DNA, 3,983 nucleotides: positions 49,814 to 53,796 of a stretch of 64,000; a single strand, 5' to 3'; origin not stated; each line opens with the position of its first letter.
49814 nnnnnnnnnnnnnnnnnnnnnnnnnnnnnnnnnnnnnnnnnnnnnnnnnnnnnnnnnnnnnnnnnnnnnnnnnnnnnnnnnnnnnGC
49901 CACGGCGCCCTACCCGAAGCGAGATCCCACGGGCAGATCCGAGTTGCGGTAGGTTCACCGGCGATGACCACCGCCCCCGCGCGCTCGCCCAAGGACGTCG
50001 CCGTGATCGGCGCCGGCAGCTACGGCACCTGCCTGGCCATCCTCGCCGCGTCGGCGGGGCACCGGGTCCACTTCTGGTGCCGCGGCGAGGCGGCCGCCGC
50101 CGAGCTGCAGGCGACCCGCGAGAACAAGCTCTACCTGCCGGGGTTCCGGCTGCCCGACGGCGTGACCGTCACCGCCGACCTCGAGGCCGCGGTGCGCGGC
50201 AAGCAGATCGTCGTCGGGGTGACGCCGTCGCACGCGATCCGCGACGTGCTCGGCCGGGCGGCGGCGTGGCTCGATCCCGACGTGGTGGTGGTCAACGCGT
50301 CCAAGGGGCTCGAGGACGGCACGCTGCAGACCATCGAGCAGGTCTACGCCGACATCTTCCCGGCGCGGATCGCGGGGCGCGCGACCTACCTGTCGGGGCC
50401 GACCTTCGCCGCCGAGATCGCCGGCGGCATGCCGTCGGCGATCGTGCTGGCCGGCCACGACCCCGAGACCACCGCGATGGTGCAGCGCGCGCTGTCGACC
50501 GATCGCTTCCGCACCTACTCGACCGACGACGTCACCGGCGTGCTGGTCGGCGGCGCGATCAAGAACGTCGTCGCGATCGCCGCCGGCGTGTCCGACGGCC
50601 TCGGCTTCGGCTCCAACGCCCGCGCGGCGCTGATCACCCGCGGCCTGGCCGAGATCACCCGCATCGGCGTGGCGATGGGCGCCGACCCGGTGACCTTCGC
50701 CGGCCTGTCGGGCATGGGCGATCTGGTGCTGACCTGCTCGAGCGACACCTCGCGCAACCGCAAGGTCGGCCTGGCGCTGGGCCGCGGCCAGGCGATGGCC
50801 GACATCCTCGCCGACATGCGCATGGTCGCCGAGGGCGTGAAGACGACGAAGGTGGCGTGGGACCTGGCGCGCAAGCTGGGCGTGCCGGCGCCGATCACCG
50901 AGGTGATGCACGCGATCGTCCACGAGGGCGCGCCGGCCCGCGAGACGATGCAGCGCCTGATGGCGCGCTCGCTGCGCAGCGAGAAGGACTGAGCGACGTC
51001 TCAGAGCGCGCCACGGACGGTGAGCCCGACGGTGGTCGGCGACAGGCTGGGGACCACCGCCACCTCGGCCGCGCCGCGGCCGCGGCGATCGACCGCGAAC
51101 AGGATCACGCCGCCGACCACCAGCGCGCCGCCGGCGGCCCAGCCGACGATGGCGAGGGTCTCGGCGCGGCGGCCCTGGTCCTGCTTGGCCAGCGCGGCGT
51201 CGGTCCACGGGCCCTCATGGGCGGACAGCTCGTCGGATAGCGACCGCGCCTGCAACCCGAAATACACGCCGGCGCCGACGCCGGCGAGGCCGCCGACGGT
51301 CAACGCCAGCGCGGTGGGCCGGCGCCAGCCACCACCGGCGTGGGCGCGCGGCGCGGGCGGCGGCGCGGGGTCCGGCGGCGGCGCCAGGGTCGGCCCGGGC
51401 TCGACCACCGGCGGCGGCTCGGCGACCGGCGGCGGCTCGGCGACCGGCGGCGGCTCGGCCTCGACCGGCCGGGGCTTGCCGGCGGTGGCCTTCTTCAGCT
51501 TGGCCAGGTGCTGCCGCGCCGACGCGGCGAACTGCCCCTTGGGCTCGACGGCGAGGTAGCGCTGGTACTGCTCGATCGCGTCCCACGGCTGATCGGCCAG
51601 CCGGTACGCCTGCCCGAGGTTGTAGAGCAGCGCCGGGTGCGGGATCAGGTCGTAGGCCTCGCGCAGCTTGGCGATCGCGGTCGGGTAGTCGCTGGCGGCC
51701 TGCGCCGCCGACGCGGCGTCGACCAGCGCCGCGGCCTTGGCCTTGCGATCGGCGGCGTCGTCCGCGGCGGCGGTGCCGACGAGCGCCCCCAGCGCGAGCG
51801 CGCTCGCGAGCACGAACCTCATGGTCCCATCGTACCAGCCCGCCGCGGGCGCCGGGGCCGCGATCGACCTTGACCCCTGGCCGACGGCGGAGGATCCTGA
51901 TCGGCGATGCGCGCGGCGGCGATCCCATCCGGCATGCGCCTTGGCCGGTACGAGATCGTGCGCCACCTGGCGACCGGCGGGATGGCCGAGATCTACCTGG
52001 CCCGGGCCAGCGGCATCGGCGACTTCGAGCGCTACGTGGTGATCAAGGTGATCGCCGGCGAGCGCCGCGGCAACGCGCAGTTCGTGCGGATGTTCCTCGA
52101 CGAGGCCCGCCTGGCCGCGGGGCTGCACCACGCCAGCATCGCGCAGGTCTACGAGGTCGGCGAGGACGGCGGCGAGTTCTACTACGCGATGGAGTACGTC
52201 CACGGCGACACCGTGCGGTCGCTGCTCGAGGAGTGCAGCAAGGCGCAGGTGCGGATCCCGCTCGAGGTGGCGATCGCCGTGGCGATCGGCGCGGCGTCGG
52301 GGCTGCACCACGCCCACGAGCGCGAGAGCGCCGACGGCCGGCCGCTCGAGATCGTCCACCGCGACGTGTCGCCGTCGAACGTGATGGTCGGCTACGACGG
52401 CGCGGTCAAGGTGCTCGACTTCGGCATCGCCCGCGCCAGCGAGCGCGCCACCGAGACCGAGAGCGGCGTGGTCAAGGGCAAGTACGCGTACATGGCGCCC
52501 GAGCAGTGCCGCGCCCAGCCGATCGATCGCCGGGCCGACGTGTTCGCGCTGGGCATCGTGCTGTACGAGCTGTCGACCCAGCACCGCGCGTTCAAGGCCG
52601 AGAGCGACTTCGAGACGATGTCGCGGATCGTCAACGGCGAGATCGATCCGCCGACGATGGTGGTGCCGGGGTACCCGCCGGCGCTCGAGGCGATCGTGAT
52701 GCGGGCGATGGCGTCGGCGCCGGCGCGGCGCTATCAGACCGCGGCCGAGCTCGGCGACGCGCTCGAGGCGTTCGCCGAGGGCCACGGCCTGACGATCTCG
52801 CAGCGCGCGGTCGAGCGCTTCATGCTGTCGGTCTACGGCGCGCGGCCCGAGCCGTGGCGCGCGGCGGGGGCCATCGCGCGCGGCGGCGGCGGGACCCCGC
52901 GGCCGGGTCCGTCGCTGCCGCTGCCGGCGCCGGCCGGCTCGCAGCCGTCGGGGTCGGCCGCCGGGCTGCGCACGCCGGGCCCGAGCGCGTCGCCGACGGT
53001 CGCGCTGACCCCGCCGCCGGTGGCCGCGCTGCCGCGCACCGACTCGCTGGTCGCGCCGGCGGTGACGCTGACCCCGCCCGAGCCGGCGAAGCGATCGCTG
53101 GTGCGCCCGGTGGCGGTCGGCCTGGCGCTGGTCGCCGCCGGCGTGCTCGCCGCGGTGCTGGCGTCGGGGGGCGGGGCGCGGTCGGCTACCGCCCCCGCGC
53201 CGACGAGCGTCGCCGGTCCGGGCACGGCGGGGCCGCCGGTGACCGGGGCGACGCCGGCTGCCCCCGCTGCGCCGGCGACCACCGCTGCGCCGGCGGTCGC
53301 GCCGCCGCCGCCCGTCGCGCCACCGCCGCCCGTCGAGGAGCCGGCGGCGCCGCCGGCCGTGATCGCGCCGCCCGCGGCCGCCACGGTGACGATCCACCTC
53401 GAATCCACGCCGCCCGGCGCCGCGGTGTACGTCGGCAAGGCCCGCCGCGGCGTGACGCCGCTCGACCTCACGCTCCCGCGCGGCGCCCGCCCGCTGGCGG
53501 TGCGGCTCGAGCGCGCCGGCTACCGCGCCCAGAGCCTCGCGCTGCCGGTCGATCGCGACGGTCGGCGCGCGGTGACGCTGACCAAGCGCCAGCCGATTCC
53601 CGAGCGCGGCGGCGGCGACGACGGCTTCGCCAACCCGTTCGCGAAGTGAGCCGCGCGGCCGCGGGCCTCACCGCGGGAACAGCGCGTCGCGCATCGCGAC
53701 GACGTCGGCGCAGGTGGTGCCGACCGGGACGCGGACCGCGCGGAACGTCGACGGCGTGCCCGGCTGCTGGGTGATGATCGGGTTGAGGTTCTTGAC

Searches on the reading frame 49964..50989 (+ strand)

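Call 46: search_protein_families(library=pfam, proteins=[window:49964-50989:+], max_evalue=0.001)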
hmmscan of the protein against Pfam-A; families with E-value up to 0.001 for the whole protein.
window:49964-50989:+ (342 aa): 6 families
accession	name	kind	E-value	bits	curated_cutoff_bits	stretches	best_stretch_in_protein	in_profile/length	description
PF07479.19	NAD_Gly3P_dh_C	-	1.4e-53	181.4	25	1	189-329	1-141/142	NAD-dependent glycerol-3-phosphate dehydrogenase C-terminus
PF01210.29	NAD_Gly3P_dh_N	-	2.2e-43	148.4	23.1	1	12-168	2-156/158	NAD-dependent glycerol-3-phosphate dehydrogenase N-terminus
PF20618.3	GPD_NAD_C_bact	-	1.5e-21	77.2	27.6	1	249-313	1-64/66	Bacterial GPD, NAD-dependent C-terminal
PF03807.23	F420_oxidored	-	1.6e-05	25.8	21.6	1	12-112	2-91/94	NADP oxidoreductase coenzyme F420-dependent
PF03446.21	NAD_binding_2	-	5.5e-05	23.7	21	1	11-114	1-94/161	NAD binding domain of 6-phosphogluconate dehydrogenase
PF02558.23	ApbA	-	0.0001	22.4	22.2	0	12-49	1-37/150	Ketopantoate reductase PanE/ApbA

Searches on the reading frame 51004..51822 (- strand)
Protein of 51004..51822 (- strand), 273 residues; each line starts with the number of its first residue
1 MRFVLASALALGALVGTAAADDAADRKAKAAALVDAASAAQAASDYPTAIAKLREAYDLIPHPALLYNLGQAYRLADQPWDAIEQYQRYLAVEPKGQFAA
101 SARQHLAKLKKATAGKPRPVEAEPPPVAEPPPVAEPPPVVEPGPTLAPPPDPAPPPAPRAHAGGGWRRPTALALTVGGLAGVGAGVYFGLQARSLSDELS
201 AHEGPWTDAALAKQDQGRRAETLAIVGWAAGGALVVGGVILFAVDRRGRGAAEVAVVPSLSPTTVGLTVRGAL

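Call 46: search_protein_families(library=pfam, proteins=[window:51004-51822:-], max_evalue=0.001)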
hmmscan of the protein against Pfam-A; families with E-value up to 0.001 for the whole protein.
window:51004-51822:- (273 aa): 2 families
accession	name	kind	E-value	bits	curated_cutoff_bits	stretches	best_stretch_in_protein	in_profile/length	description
PF13424.12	TPR_12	-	6.1e-05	23.6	30.1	1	30-92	3-74/77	Tetratricopeptide repeat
PF00515.34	TPR_1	-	0.00015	21.9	27.8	1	65-95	3-33/34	Tetratricopeptide repeat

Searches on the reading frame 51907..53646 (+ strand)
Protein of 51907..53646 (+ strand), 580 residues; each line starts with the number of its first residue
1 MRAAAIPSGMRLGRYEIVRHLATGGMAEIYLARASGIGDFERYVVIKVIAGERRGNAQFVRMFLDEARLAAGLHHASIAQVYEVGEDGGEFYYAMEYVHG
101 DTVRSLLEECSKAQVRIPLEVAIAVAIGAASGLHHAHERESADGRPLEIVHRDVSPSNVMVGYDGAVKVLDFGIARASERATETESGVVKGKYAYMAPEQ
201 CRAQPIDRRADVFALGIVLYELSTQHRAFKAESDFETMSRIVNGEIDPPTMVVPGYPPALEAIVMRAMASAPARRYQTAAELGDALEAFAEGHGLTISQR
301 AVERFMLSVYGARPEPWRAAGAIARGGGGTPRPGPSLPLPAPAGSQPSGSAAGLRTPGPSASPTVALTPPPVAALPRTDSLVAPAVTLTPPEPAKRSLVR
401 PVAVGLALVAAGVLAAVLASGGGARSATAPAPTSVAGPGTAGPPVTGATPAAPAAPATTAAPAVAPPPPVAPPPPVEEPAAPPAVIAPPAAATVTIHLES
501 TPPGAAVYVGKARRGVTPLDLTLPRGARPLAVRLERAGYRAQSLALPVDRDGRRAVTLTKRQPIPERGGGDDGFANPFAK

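Call 46: search_protein_families(library=pfam, proteins=[window:51907-53646:+], max_evalue=0.001)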
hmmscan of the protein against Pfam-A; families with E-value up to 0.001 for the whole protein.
window:51907-53646:+ (580 aa): 4 families
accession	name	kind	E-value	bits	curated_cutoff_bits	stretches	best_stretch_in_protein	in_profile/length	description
PF00069.31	Pkinase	-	1.9e-33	116.4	31.7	1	15-244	1-212/263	Protein kinase domain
PF07714.23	PK_Tyr_Ser-Thr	-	1e-27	97.5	23.1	1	17-277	3-250/258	Protein tyrosine and serine/threonine kinase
PF08308.17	PEGA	-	1.3e-06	28.7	20.8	1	494-550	2-57/71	PEGA domain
PF01636.29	APH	-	0.00011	22.5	23.2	0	140-177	161-199/239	Phosphotransferase enzyme family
